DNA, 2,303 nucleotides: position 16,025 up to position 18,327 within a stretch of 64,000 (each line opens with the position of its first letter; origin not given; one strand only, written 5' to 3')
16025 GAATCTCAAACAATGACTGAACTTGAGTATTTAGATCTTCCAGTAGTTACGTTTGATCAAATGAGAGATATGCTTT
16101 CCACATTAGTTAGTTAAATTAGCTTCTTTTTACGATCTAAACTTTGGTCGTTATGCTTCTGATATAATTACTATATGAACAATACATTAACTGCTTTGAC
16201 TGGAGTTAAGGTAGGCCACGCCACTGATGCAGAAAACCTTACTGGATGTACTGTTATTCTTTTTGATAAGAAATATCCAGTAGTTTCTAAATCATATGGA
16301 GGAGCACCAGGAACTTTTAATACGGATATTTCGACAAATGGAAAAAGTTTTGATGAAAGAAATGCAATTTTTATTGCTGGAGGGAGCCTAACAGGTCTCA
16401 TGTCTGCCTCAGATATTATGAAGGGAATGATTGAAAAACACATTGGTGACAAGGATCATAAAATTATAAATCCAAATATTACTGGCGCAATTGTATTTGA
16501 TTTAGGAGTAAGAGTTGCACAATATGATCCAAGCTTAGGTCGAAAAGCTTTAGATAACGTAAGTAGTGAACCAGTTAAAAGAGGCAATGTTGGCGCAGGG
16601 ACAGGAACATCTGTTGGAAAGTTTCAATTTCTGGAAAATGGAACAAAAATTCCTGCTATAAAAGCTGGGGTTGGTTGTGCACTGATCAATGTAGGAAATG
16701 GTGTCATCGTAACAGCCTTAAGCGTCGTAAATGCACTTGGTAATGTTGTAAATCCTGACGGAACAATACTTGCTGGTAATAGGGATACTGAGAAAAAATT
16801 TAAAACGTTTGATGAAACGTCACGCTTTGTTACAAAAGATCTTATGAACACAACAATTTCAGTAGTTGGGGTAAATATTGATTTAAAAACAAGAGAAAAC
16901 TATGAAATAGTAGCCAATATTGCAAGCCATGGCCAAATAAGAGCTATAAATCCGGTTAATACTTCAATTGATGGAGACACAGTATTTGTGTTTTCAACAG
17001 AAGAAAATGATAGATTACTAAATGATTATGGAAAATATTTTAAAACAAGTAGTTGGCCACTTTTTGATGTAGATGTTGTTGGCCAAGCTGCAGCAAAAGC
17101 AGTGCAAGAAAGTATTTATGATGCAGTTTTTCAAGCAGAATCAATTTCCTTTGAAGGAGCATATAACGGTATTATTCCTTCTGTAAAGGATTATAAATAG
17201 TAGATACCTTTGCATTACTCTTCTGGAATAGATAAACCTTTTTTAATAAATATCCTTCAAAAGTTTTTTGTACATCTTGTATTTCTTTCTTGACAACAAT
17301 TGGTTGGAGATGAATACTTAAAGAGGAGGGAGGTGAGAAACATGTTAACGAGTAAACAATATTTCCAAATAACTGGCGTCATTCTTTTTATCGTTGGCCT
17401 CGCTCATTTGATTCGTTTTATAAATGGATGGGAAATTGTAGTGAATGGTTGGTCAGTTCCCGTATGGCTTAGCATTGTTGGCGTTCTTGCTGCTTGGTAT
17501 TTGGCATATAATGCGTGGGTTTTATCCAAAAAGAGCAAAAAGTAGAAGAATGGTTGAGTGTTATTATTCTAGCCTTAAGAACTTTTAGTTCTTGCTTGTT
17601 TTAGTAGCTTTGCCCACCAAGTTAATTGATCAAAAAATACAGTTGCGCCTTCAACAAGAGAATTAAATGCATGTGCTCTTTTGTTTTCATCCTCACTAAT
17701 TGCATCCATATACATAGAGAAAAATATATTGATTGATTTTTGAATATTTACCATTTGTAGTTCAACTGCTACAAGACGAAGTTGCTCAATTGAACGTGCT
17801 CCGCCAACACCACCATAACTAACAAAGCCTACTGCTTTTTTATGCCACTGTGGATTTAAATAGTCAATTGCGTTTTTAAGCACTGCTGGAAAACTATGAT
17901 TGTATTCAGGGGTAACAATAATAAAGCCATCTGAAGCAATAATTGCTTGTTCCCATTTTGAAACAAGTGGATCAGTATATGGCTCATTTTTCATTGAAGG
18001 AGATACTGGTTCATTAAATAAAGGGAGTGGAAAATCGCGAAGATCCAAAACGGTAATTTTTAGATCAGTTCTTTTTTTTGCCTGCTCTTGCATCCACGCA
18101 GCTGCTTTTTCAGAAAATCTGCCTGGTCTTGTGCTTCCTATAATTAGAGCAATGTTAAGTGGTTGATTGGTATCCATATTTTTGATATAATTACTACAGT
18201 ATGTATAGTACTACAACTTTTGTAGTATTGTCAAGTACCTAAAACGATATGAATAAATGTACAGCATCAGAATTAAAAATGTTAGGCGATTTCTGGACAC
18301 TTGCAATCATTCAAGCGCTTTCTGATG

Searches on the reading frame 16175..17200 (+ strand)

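Call 58: search_protein_families(library=pfam, proteins=[window:16175-17200:+], max_evalue=0.001)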
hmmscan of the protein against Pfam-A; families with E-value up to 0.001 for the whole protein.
window:16175-17200:+ (341 aa): 1 family
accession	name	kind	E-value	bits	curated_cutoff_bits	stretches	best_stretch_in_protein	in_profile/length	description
PF03576.19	Peptidase_S58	-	1.8e-30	106.9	23.9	1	3-325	1-300/307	Peptidase family S58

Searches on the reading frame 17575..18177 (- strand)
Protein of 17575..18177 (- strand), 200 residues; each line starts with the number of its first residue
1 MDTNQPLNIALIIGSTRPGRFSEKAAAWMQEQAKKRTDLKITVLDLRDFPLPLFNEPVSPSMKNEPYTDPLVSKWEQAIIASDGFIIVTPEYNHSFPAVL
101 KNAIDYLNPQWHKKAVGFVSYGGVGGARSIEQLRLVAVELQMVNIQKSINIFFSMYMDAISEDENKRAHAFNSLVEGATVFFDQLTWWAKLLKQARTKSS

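Call 59: search_protein_families(library=pfam, proteins=[window:17575-18177:-], max_evalue=0.001)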
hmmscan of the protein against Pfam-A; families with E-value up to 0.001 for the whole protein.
window:17575-18177:- (200 aa): 2 families
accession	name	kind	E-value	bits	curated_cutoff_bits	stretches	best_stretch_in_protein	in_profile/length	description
PF03358.20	FMN_red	-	6.5e-40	136.6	24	1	8-147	2-142/152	NADPH-dependent FMN reductase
PF02525.22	Flavodoxin_2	-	2.7e-11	44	27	1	8-108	2-105/198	Flavodoxin-like fold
